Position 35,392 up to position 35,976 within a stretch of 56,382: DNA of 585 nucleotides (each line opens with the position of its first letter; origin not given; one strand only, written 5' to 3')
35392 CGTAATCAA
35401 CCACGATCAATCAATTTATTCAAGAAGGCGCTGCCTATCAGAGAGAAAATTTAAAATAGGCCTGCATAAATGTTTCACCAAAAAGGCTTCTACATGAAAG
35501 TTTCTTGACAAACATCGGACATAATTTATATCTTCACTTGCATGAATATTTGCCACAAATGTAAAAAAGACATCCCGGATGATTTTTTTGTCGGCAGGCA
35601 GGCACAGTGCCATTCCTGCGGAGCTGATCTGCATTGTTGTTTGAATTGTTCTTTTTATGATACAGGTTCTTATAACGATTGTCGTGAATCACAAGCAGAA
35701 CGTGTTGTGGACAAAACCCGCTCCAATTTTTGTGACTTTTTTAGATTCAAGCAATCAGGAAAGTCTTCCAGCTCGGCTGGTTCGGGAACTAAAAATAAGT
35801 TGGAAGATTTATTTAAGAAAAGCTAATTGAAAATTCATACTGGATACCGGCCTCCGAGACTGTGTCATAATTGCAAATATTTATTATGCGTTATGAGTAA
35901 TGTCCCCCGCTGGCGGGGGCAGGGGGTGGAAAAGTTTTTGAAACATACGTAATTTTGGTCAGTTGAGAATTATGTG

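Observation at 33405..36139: Circularly permuted, decayed second copy of the unit [promoter + zinc-ribbon gene + repeat + arnD 3' end], with a HEPN/MNT pair where the intact copy has a MITE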

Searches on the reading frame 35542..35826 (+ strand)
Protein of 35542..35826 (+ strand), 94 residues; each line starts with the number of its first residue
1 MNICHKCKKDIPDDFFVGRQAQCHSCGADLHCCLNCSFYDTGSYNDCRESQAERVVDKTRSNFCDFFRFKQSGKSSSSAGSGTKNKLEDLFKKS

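Call 4: search_protein_families(library=pfam, proteins=[window:35542-35826:+], max_evalue=0.01)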
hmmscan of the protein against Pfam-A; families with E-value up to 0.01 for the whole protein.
window:35542-35826:+ (94 aa): 0 families

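Call 6: find_encoding_contigs(protein=window:35542-35826:+, flank=10000, max_places=10)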
Protein window:35542-35826:+ (94 aa): 15 contigs read that carry it; 10 places shown.
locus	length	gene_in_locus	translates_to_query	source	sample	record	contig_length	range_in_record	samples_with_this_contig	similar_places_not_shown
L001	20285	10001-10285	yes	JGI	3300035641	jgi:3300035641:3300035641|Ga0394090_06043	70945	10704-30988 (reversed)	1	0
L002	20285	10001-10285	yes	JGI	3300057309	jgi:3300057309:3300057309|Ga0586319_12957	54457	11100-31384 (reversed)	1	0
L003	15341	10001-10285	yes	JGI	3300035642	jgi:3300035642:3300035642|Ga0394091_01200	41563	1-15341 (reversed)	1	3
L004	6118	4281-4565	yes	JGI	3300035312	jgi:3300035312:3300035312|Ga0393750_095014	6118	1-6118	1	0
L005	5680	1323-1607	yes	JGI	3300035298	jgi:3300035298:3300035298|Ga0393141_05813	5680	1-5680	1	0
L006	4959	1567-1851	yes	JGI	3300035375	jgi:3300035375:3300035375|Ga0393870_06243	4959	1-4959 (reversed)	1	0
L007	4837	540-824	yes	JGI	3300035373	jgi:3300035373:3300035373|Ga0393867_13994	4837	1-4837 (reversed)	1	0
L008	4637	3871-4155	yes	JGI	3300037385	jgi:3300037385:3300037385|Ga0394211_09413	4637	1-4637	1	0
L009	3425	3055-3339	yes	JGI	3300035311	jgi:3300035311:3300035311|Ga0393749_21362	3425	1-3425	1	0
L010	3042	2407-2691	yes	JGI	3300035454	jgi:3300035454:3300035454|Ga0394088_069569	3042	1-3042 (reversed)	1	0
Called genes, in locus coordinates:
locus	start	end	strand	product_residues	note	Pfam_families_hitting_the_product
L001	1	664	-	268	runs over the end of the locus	PF00318:Ribosomal_S2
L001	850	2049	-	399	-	PF01960:ArgJ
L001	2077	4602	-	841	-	PF07517:SecA_DEAD, PF00270:DEAD (weak), PF01043:SecA_PP_bind, PF21090:P-loop_SecA, PF07516:SecA_SW, PF02810:SEC-C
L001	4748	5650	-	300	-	PF01551:Peptidase_M23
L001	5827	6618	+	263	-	PF03734:YkuD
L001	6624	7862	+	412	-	PF00375:SDF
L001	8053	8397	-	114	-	PF01909:NTP_transf_2, PF18765:Polbeta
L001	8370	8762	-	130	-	PF05168:HEPN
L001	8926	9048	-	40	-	-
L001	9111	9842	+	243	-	PF01553:Acyltransferase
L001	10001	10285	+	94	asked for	-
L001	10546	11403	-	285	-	PF01522:Polysacc_deac_1, PF10096:DUF2334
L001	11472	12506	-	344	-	PF01073:3Beta_HSD (weak), PF01370:Epimerase, PF16363:GDP_Man_Dehyd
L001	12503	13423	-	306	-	PF00551:Formyl_trans_N, PF02911:Formyl_trans_C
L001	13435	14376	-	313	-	PF00535:Glycos_transf_2, PF10111:Glyco_tranf_2_2, PF13641:Glyco_tranf_2_3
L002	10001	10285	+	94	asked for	-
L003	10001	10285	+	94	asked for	-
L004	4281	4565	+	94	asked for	-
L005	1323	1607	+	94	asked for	-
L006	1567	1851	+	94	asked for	-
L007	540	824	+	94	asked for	-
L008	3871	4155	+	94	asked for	-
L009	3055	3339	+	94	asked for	-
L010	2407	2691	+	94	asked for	-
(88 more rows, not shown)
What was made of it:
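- On ArnD (4-deoxy-4-formamido-L-arabinose-phosphoundecaprenol deformylase): The context is complete: ArnA-like formyltransferase and epimerase, ArnC-like GT2, ArnB-like aminotransferase, ArnT-like PMT (call 6).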

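Call 7: find_homologous_proteins(query=window:35542-35826:+)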
Query window:35542-35826:+ (94 aa): 457 proteins with E <= 0.001 among 457 candidates; the best 120 are listed.
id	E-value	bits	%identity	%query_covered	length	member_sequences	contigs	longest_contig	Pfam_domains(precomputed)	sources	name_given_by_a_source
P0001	7.0e-58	211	100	100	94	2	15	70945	-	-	-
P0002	9.7e-46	172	81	100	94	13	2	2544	-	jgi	jgi:hypothetical protein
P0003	1.5e-45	171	81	100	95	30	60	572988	-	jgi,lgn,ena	jgi:hypothetical protein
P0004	3.7e-45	170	80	100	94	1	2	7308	-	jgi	jgi:hypothetical protein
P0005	3.8e-45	170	81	99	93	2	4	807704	-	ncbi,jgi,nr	ncbi:MAG: hypothetical protein CVU62_06010 [Deltaproteobacteria bacterium HGW-Deltaproteobacteria-2]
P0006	5.2e-45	169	80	99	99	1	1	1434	-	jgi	jgi:hypothetical protein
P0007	1.9e-44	168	81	99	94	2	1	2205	-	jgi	jgi:hypothetical protein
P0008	1.9e-44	168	78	99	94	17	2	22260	-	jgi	jgi:hypothetical protein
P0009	4.1e-44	167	79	100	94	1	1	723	-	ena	-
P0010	4.3e-44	166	79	100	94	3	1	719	-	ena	-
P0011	4.4e-44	166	79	100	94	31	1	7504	-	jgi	jgi:hypothetical protein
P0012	4.5e-44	166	76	99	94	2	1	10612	-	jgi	-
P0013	5.9e-44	166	77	100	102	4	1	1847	-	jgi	-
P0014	2.8e-43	164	77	100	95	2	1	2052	-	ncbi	-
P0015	3.2e-43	164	78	99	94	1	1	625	-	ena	-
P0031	4.3e-42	160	76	100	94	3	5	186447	-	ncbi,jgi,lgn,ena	-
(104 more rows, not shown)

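Call 8: find_encoding_contigs(protein=P0003, flank=8000, max_places=4)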
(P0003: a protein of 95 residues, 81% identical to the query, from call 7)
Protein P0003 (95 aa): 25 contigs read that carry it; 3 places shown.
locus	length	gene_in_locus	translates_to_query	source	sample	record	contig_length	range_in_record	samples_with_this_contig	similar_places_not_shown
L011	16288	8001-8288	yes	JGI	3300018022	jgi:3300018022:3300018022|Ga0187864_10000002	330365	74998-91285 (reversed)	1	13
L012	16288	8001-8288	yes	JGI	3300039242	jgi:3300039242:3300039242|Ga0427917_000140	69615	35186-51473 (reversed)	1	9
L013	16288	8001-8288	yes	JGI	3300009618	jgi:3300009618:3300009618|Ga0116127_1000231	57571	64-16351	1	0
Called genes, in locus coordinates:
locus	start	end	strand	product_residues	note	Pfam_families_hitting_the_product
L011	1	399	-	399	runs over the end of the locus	PF01960:ArgJ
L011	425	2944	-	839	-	PF07517:SecA_DEAD, PF00270:DEAD (weak), PF01043:SecA_PP_bind, PF21090:P-loop_SecA, PF07516:SecA_SW, PF02810:SEC-C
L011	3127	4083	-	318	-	PF01551:Peptidase_M23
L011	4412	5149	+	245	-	PF03734:YkuD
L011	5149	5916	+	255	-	PF01427:Peptidase_M15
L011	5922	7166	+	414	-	PF00375:SDF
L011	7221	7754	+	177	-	-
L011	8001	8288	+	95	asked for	-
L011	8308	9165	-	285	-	PF01522:Polysacc_deac_1, PF10096:DUF2334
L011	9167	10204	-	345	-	PF01073:3Beta_HSD (weak), PF01370:Epimerase, PF16363:GDP_Man_Dehyd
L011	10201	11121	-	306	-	PF00551:Formyl_trans_N, PF02911:Formyl_trans_C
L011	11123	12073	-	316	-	PF00535:Glycos_transf_2, PF10111:Glyco_tranf_2_2, PF13641:Glyco_tranf_2_3 (weak)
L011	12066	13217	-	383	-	PF01041:DegT_DnrJ_EryC1, PF00155:Aminotran_1_2 (weak), PF01053:Cys_Met_Meta_PP (weak)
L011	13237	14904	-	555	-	PF02366:PMT, PF13231:PMT_2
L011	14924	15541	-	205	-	PF01569:PAP2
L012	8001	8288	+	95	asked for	-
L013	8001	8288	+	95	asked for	-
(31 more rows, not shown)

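Call 9: find_encoding_contigs(protein=P0005, flank=8000, max_places=3)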
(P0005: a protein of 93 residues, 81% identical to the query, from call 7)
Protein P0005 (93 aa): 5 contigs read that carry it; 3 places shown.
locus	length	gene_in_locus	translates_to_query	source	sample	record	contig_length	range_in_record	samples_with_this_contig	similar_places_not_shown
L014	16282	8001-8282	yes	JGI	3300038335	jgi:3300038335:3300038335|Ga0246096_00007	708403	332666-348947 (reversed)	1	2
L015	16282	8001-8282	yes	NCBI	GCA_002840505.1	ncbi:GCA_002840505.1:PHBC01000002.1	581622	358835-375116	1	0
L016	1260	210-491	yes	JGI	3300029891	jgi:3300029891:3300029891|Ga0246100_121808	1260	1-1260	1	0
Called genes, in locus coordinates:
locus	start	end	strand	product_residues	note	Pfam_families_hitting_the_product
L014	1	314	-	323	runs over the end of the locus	PF01551:Peptidase_M23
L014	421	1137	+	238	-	PF03734:YkuD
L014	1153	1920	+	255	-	PF01427:Peptidase_M15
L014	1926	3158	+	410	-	PF00375:SDF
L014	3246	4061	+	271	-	PF07044:DUF1329 (faint), PF17131:TP_0789-like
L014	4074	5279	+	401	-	-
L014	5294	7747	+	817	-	PF03176:MMPL, PF02460:Patched (faint), PF12349:Sterol-sensing, PF03176:MMPL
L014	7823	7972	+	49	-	-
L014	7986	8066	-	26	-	-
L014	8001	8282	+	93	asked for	-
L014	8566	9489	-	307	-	PF01522:Polysacc_deac_1, PF10096:DUF2334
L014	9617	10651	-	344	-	PF01073:3Beta_HSD (weak), PF01370:Epimerase, PF16363:GDP_Man_Dehyd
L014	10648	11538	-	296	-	PF00551:Formyl_trans_N, PF02911:Formyl_trans_C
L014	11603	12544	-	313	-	PF00535:Glycos_transf_2, PF10111:Glyco_tranf_2_2, PF13641:Glyco_tranf_2_3 (weak)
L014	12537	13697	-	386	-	PF01041:DegT_DnrJ_EryC1, PF00155:Aminotran_1_2, PF01053:Cys_Met_Meta_PP (weak), PF00266:Aminotran_5 (faint)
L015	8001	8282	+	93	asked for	-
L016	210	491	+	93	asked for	-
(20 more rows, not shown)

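Call 10: find_encoding_contigs(protein=P0031, flank=8000, max_places=3)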
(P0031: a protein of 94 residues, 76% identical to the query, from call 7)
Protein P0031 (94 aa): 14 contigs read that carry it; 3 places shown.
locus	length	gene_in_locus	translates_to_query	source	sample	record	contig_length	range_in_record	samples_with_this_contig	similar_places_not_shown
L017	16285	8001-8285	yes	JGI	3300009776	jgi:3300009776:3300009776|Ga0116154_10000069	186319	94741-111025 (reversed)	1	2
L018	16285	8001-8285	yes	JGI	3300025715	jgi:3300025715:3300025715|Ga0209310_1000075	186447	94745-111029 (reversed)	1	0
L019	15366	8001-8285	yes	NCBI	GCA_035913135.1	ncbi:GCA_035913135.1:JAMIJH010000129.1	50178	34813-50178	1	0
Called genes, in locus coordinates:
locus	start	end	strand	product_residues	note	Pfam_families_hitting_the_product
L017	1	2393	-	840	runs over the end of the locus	PF07517:SecA_DEAD, PF00270:DEAD (weak), PF01043:SecA_PP_bind, PF21090:P-loop_SecA, PF07516:SecA_SW, PF02810:SEC-C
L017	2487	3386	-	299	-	PF01551:Peptidase_M23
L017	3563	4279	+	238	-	PF03734:YkuD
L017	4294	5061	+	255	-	PF01427:Peptidase_M15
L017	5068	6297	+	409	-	PF00375:SDF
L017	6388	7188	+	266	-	-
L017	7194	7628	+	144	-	-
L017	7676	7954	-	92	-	-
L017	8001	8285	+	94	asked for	-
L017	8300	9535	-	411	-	PF01075:Glyco_transf_9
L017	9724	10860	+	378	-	PF03739:LptF_LptG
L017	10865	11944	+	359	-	PF03739:LptF_LptG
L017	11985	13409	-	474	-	PF05221:AdoHcyase, PF00670:AdoHcyase_NAD, PF02826:2-Hacid_dh_C (weak), PF07991:KARI_N (faint)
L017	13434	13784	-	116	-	PF02261:Asp_decarbox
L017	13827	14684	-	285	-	PF02569:Pantoate_ligase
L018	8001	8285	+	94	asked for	-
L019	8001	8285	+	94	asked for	-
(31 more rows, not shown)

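Call 19: find_related_loci(query=A2, collection=genome_contigs, flank=10000)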
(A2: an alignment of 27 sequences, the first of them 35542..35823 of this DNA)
Query A2 (94 aa) in genome_contigs; peptide patterns used: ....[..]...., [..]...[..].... (x = any residue, [..] = any of these).
453 stretches matched a pattern; 427 encode a relative of the query (tblastn E <= 1e-3); the best 80 are kept; 80 distinct loci.
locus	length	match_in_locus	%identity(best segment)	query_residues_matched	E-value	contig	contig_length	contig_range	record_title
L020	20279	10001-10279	82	1-93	5e-50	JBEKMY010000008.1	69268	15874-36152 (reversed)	MAG: Smithella sp. isolate SPRUCE 404 SPRUCE_404_8, whole genome shotgun sequence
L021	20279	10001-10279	82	1-93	1e-48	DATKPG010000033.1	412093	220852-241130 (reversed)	MAG TPA_asm: Smithella sp. isolate SMAG_U14785 k141_4843107, whole genome shotgun sequence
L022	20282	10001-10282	79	1-94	1e-48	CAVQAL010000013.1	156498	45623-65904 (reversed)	MAG: uncultured delta proteobacterium isolate MFD01476.bin.1.1 genome assembly, contig: contig_59254, whole genome shotg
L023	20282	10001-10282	81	1-94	4e-48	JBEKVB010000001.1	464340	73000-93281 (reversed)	MAG: Smithellaceae bacterium isolate SPRUCE 595 SPRUCE_595_1, whole genome shotgun sequence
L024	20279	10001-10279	80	1-93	3e-48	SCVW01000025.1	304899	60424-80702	MAG: Smithella sp. isolate SDB_sulfate1 contig-4120000001, whole genome shotgun sequence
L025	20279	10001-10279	82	1-93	2e-48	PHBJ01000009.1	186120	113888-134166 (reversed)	MAG: Deltaproteobacteria bacterium HGW-Deltaproteobacteria-13 08E140C01_z5_2013_Ig3399_v2_scaffold_280, whole genome sho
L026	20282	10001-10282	80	1-94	1e-47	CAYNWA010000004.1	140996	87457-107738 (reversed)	MAG TPA_asm: uncultured Smithella sp. isolate binchicken_co405_44 genome assembly, contig: NODE_133_length_140996_cov_33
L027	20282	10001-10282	79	1-94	1e-47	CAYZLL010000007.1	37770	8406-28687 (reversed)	MAG TPA_asm: uncultured Smithella sp. isolate SRP192927_co1_877 genome assembly, contig: NODE_1683_length_37770_cov_9.68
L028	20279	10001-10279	78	1-93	3e-47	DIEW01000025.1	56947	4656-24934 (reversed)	MAG TPA_asm: Syntrophaceae bacterium UBA5764 UBA5764_contig_7196, whole genome shotgun sequence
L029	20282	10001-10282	78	1-94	3e-47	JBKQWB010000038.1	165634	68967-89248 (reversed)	MAG: Smithella sp. isolate SEr3G3H3I__bin_216 SEr3G3H3I_000000091599, whole genome shotgun sequence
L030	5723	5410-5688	77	1-93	3e-47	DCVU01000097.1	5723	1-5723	MAG TPA_asm: Smithella sp. UBA2180 UBA2180_contig_6642, whole genome shotgun sequence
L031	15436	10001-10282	77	1-94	4e-47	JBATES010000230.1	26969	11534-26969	MAG: Smithella sp. isolate MFD10098_ilm_asm_bin11 k127_44936, whole genome shotgun sequence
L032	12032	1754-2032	77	1-93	6e-47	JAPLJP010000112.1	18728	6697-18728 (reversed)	MAG: Deltaproteobacteria bacterium isolate LacPavin_0920_SED2_MAG_43_11 LacPavin_0920_SED2_scaffold_1681333, whole genom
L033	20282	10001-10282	78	1-94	2e-46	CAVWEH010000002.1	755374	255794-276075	MAG: uncultured delta proteobacterium isolate MFD01299.bin.1.95 genome assembly, contig: contig_14311, whole genome shot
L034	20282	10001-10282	78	1-94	2e-46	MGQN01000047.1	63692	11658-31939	MAG: Deltaproteobacteria bacterium RBG_16_44_11 RBG_16_scaffold_925, whole genome shotgun sequence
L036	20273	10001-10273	79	1-91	4e-46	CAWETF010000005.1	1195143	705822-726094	MAG: uncultured delta proteobacterium isolate MFD01476.bin.1.246 genome assembly, contig: contig_7338, whole genome shot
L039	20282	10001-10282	74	1-94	5e-46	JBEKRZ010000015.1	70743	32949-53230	MAG: Smithella sp. isolate SPRUCE 522 SPRUCE_522_15, whole genome shotgun sequence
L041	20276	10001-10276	78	1-94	8e-46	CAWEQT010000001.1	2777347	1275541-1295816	MAG: uncultured delta proteobacterium isolate MFD01828.bin.1.70 genome assembly, contig: contig_19051, whole genome shot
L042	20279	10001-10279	75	1-93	3e-45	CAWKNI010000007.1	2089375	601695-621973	MAG: uncultured delta proteobacterium isolate MFD01231.bin.1.87 genome assembly, contig: contig_69, whole genome shotgun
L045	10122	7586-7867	73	1-94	2e-44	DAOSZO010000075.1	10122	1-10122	MAG TPA_asm: Smithella sp. isolate AMR_MDS_2057 NODE_5648_length_10122_cov_5.355915, whole genome shotgun sequence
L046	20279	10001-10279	77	1-93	2e-44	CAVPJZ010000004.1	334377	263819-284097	MAG: uncultured delta proteobacterium isolate MFD10007.bin.2.133 genome assembly, contig: contig_26223, whole genome sho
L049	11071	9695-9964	74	1-90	1e-43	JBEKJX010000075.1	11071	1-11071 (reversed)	MAG: Smithella sp. isolate SPRUCE 333 SPRUCE_333_75, whole genome shotgun sequence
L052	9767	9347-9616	71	1-90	4e-41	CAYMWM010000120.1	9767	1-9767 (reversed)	MAG TPA_asm: uncultured Smithella sp. isolate SRP192927_co6_232 genome assembly, contig: NODE_17980_length_9767_cov_4.82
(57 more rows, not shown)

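Call 33: search_protein_families(library=ncbifam, proteins=[window:35542-35826:+, L030:3474-4271:+], max_evalue=0.001)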
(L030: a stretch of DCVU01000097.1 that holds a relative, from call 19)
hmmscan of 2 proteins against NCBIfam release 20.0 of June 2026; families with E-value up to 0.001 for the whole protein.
window:35542-35826:+ (94 aa): 0 families

L030:3474-4271:+ (265 aa): 0 families
